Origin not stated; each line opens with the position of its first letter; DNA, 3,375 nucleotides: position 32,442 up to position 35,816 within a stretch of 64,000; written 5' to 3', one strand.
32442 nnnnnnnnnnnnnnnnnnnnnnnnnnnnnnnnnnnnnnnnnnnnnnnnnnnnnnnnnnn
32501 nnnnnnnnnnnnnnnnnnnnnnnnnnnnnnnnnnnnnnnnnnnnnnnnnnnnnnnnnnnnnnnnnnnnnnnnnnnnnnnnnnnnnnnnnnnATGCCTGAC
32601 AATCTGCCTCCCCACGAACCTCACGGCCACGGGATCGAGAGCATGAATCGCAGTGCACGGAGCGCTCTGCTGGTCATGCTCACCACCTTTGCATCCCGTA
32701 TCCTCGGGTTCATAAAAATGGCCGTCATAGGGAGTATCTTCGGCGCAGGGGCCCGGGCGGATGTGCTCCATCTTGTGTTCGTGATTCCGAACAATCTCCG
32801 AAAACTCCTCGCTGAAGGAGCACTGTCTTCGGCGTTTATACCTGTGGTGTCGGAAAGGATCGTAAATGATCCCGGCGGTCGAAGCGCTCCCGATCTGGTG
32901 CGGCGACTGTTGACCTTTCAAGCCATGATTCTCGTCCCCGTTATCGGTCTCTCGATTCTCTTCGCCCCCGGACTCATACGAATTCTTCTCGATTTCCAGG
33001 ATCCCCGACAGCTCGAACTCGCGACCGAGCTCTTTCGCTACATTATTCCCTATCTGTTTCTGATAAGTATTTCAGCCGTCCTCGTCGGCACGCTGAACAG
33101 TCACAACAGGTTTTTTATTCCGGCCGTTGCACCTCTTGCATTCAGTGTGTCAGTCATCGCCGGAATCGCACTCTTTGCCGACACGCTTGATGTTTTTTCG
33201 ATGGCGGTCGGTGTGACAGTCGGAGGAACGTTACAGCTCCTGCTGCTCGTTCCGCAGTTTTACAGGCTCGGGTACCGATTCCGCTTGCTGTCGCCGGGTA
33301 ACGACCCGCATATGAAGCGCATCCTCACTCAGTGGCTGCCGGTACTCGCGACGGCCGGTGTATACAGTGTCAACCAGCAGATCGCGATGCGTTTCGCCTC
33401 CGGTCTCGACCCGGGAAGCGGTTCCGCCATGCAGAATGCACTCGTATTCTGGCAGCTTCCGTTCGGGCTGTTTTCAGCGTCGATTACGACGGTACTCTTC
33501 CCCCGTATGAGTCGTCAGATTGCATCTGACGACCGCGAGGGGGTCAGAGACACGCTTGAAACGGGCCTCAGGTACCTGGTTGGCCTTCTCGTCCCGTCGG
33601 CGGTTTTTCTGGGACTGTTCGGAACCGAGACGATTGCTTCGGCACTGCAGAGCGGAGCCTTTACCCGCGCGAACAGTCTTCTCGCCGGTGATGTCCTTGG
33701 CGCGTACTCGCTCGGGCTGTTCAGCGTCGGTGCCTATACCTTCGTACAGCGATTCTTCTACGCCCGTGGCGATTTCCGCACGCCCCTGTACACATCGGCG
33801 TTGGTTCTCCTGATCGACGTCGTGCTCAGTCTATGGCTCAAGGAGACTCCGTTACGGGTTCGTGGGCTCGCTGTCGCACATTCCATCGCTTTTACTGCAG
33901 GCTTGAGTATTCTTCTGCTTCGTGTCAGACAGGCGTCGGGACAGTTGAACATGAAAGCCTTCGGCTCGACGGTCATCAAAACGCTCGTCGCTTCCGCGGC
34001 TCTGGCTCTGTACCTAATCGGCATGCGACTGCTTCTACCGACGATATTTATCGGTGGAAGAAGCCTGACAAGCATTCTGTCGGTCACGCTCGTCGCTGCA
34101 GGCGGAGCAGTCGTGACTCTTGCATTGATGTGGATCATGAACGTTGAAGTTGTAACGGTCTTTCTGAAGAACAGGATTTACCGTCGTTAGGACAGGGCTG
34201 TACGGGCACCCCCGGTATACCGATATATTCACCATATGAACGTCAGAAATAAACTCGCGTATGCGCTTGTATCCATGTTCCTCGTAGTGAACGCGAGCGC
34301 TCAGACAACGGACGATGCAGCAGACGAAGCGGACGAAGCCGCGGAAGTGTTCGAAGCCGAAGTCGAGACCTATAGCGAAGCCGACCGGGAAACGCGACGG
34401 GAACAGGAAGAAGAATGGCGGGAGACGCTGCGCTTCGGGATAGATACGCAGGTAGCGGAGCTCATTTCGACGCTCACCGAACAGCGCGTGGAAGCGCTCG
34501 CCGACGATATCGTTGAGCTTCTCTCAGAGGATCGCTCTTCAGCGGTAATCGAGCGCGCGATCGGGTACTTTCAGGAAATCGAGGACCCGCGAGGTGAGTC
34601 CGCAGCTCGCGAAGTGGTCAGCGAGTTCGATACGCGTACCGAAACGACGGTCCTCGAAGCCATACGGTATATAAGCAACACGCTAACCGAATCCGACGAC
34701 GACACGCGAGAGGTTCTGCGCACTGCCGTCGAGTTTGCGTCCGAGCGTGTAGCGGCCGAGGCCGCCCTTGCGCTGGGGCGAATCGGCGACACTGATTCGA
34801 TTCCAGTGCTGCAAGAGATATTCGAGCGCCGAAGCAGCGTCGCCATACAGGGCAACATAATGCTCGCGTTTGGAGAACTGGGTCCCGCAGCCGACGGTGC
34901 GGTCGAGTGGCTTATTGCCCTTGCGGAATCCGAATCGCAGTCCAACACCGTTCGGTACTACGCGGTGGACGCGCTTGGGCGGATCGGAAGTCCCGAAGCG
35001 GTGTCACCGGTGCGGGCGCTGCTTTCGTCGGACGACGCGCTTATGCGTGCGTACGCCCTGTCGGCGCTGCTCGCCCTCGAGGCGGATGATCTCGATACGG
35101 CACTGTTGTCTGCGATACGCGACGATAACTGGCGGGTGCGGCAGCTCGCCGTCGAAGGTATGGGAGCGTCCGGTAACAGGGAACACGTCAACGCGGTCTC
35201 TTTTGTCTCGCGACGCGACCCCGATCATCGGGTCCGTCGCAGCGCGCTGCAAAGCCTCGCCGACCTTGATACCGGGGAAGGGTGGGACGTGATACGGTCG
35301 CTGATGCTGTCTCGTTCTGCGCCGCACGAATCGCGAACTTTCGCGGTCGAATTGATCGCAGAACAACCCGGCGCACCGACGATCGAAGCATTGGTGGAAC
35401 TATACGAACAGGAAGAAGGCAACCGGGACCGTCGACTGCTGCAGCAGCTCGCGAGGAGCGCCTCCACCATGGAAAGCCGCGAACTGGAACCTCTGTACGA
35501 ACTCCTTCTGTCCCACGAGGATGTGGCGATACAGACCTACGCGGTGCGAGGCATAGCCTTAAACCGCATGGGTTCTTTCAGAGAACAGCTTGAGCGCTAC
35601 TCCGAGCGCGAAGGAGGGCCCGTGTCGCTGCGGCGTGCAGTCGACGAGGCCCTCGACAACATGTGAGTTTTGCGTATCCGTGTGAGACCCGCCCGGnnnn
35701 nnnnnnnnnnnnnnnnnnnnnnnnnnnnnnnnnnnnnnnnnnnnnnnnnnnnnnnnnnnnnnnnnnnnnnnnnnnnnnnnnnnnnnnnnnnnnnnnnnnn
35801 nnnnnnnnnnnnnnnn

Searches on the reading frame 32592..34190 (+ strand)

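Call 62: search_protein_families(library=pfam, proteins=[window:32592-34190:+], max_evalue=0.00001)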
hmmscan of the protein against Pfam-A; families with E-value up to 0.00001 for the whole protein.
window:32592-34190:+ (532 aa): 2 families
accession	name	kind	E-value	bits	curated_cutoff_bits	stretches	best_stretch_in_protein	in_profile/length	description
PF03023.19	MurJ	-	1.3e-102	344.2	27.4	1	48-481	3-435/451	Lipid II flippase MurJ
PF01554.23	MatE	-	1.1e-07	32.2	24.9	1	251-414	2-160/161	MatE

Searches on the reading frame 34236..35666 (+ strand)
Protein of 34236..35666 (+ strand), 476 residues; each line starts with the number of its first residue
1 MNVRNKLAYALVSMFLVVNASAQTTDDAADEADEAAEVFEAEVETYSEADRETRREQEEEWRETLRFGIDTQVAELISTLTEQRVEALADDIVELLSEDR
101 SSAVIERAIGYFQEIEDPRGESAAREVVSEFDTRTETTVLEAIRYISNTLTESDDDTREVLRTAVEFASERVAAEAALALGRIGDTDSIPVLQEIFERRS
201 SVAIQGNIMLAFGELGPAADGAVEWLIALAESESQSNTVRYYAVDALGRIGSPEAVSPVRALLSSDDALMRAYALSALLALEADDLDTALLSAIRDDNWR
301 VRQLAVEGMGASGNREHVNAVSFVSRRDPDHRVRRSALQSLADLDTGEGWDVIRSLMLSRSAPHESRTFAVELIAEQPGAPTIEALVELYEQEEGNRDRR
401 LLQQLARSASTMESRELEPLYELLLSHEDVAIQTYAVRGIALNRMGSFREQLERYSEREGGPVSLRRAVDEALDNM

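Call 63: search_protein_families(library=pfam, proteins=[window:34236-35666:+], max_evalue=0.00001)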
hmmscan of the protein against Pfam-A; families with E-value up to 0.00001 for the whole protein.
window:34236-35666:+ (476 aa): 3 families
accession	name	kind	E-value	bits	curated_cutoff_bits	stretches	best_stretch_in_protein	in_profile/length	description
PF13646.12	HEAT_2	-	3.2e-30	104.7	27.7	3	203-278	15-87/88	HEAT repeats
PF03130.22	HEAT_PBS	-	1.2e-10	41.2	20.9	0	239-264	1-26/27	PBS lyase HEAT-like repeat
PF02985.28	HEAT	-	7.3e-09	35.5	23.5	0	289-310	4-25/31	HEAT repeat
